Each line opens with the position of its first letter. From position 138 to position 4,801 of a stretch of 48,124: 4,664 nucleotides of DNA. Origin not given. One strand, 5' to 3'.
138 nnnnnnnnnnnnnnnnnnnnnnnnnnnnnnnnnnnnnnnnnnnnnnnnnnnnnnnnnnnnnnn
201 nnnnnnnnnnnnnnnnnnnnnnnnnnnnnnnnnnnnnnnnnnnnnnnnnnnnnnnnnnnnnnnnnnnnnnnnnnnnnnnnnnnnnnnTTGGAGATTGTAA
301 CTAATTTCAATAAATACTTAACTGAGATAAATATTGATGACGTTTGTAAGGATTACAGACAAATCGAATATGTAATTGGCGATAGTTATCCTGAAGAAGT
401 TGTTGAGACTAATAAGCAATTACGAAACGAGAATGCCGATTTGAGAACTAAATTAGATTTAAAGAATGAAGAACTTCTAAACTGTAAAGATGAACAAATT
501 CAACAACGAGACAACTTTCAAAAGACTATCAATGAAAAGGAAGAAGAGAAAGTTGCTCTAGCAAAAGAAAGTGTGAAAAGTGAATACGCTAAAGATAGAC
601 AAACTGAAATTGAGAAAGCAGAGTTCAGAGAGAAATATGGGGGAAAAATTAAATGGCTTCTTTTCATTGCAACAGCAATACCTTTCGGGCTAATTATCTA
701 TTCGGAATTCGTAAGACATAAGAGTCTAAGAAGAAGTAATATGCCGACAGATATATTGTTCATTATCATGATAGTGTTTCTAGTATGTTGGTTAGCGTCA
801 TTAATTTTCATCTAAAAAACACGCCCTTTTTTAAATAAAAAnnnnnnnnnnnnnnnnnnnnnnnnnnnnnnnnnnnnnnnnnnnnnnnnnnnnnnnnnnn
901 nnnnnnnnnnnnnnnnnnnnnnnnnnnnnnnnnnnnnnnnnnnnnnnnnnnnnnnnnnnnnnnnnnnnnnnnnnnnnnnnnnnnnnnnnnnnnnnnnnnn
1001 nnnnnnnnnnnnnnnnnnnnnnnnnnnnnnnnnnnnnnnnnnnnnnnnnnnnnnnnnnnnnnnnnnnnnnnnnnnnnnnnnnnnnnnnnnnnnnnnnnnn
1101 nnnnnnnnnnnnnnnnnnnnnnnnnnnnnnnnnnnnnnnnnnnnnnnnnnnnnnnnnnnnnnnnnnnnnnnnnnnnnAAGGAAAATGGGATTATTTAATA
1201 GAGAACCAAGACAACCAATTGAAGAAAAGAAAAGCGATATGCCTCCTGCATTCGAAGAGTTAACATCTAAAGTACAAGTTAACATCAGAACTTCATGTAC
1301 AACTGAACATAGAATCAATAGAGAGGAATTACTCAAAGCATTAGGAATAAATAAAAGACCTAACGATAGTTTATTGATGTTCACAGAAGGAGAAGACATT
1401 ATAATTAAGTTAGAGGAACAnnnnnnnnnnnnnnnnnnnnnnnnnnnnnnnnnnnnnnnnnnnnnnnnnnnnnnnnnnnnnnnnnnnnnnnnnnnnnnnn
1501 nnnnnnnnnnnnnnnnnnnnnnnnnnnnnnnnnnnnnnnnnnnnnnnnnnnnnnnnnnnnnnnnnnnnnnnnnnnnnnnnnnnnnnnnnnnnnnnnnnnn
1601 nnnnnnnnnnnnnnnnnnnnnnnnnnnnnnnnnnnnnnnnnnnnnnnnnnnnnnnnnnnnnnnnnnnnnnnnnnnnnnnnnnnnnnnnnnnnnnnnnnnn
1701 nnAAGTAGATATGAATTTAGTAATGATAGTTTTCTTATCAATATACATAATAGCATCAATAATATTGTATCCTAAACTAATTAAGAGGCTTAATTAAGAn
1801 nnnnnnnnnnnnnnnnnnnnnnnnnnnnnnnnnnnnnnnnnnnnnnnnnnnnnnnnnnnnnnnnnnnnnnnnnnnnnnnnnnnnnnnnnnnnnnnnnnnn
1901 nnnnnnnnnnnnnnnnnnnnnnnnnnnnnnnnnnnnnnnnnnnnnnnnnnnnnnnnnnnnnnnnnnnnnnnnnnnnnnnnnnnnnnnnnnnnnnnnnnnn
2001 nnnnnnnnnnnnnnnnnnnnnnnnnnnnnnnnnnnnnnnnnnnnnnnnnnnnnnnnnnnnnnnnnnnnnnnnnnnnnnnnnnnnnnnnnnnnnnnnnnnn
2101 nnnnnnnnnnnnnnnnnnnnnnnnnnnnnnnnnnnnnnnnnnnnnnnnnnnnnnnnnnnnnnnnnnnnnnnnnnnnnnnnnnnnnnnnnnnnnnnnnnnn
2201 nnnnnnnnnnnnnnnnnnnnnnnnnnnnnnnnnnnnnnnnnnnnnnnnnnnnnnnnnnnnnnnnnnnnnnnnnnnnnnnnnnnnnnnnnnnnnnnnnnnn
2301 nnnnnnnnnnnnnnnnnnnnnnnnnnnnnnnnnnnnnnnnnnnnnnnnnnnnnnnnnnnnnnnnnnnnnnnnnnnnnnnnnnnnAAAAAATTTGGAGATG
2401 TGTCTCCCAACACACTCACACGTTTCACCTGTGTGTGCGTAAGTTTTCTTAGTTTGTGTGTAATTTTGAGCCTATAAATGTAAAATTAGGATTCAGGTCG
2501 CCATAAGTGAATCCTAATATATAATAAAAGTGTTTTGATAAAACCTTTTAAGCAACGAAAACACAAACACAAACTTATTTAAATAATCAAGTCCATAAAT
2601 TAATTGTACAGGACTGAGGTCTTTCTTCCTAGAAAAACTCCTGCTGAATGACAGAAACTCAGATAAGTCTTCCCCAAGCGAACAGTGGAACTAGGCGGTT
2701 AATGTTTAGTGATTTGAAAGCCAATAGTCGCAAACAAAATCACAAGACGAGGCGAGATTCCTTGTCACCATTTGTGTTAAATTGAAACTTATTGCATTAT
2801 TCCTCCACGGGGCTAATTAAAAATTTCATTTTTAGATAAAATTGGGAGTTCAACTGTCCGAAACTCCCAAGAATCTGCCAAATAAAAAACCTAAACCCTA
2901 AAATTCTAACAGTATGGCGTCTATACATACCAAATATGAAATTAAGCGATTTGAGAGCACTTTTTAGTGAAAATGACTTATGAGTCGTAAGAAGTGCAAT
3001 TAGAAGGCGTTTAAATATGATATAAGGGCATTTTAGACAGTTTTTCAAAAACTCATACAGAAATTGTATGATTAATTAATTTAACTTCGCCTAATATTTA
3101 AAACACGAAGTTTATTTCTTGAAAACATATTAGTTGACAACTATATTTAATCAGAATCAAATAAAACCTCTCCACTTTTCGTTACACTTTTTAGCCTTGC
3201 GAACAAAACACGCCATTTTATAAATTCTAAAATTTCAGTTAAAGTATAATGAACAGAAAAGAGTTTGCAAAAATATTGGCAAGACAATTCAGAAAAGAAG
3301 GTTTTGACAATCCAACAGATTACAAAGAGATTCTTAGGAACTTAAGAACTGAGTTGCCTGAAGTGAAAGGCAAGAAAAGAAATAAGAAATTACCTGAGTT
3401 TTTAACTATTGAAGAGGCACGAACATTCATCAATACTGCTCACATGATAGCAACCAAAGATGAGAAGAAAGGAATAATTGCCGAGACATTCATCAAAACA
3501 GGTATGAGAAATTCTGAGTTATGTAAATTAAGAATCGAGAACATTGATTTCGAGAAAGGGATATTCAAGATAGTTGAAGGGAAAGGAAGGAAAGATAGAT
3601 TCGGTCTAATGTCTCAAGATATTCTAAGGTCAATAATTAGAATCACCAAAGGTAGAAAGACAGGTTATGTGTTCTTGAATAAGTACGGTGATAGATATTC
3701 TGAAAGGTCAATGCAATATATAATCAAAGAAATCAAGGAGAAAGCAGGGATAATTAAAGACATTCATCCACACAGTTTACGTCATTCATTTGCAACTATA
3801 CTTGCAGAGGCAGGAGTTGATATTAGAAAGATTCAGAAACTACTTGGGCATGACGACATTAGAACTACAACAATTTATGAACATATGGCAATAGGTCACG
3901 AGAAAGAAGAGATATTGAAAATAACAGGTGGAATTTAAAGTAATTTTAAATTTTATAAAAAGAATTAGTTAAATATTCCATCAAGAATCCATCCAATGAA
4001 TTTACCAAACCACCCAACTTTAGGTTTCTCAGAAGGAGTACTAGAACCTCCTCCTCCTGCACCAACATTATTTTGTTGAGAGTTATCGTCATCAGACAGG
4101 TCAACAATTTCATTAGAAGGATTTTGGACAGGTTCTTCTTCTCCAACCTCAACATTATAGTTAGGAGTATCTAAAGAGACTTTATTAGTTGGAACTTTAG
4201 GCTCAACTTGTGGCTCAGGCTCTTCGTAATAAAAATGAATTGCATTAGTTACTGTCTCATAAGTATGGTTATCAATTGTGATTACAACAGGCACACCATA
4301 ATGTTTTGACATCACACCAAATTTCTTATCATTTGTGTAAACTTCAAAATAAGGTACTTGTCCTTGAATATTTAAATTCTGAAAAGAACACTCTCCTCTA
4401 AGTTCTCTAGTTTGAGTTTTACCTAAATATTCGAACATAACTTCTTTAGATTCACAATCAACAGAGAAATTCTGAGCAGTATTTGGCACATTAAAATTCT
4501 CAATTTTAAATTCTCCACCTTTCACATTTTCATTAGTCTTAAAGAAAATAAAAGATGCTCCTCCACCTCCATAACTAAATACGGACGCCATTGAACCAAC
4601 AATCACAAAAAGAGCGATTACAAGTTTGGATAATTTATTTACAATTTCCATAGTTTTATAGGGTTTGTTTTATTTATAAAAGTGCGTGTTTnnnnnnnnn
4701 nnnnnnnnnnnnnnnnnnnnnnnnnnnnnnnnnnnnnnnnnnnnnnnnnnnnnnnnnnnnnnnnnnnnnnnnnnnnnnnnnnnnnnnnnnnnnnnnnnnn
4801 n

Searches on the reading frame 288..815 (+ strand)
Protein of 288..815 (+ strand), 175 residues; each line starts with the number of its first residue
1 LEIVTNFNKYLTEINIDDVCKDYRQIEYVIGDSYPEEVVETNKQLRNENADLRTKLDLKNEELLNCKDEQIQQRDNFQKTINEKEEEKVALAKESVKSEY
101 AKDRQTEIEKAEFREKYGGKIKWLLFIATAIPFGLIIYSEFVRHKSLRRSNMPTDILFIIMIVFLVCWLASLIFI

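Call 30: search_protein_families(library=pfam, proteins=[window:288-815:+], max_evalue=0.01)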
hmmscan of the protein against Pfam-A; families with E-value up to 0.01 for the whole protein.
window:288-815:+ (175 aa): 1 family
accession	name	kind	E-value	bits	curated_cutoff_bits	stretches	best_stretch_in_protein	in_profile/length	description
PF20990.2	DUF2207_C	-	0.004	17.3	33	1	54-173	68-183/247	Predicted membrane protein (DUF2207) C-terminal domain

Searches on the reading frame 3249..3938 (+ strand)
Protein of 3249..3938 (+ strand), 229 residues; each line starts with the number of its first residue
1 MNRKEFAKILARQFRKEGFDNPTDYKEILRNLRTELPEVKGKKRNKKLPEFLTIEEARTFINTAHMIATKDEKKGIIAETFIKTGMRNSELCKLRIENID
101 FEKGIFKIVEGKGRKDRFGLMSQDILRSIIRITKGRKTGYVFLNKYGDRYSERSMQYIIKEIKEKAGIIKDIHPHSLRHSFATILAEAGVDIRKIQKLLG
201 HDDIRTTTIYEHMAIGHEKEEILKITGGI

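Call 12: search_protein_families(library=pfam, proteins=[window:3249-3938:+], max_evalue=0.01)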
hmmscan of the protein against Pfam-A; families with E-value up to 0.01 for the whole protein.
window:3249-3938:+ (229 aa): 2 families
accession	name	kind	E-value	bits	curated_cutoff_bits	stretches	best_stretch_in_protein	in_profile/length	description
PF00589.27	Phage_integrase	-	8.5e-42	143.3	27.1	1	51-214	2-169/172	Phage integrase family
PF16795.10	Phage_integr_3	-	0.0099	16.2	27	0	116-206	52-139/161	Archaeal phage integrase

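Call 83: search_dna_similar(query=window:3249-3938:+, collection=phages, mode=protein, max_evalue=0.00001, max_rows=12)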
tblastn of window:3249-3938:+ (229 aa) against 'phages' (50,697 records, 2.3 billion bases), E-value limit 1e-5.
Records with a match: 282; places in all: 284; records where one place covers at least 80% of the query: 67.
Best place of each record, by identity: 60-80% 6; <60% 276.
By first word of the organism name: Bacteriophage 54; Arthrobacter 47; Gordonia 24; Bacillus 20; Mycobacterium 18; Listeria 12; Vibrio 9; Acinetobacter 6; Escherichia 6; Salmonella 6; and 38 more.
By host as written in the record: - 72; Gordonia terrae 3612 22; Arthrobacter globiformis NRRL B-2979 SEA 20; Arthrobacter globiformis B-2979 13; Listeria monocytogenes 12; Arthrobacter globiformis NRRL B-2979 12; Brevibacillus laterosporus 6; Escherichia coli 6; and 85 more.
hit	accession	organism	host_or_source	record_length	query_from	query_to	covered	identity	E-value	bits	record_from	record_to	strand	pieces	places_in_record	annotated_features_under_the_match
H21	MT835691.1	Bacteriophage sp.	human fecal samples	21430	39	213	76%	40.2%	3e-24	105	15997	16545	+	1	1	record has no annotation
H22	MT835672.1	Bacteriophage sp.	human fecal samples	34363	34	223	83%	36.4%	2e-21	98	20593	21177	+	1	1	record has no annotation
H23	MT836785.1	Bacteriophage sp.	human fecal samples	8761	39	224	81%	36.9%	2e-24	106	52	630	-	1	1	record has no annotation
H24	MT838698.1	Bacteriophage sp.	human fecal samples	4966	34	224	83%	35.7%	2e-16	83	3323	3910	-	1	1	record has no annotation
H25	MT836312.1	Bacteriophage sp.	human fecal samples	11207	46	224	78%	37.4%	5e-20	94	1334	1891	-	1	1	record has no annotation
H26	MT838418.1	Bacteriophage sp.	human fecal samples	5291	24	220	86%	33.2%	7e-20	93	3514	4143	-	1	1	record has no annotation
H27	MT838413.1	Bacteriophage sp.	human fecal samples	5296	39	224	81%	34.2%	5e-18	88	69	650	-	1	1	record has no annotation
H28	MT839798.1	Bacteriophage sp.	human fecal samples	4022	25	214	83%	33.2%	2e-15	80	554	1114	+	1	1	record has no annotation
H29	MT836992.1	Bacteriophage sp.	human fecal samples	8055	39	220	79%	33.7%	7e-15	79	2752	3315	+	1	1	record has no annotation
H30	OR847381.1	Listeria phage LM 4-11-1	Listeria monocytogenes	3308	36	213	78%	34.4%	8e-19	90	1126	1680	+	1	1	record has no annotation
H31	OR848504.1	Listeria phage LM 4-14-1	Listeria monocytogenes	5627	36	213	78%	34.4%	8e-19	90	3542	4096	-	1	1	record has no annotation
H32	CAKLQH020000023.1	Acinetobacter phage MD-2021a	not known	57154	32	214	80%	33.3%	2e-19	92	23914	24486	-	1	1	xerD: tyrosine recombinase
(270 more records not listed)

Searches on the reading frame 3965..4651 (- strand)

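Call 12: search_protein_families(library=pfam, proteins=[window:3965-4651:-], max_evalue=0.01)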
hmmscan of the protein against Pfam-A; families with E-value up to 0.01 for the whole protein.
window:3965-4651:- (228 aa): 1 family
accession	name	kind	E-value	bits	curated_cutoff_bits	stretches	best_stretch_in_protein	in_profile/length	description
PF24255.1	DUF7456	-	0.0021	18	27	1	115-138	10-33/54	Family of unknown function (DUF7456)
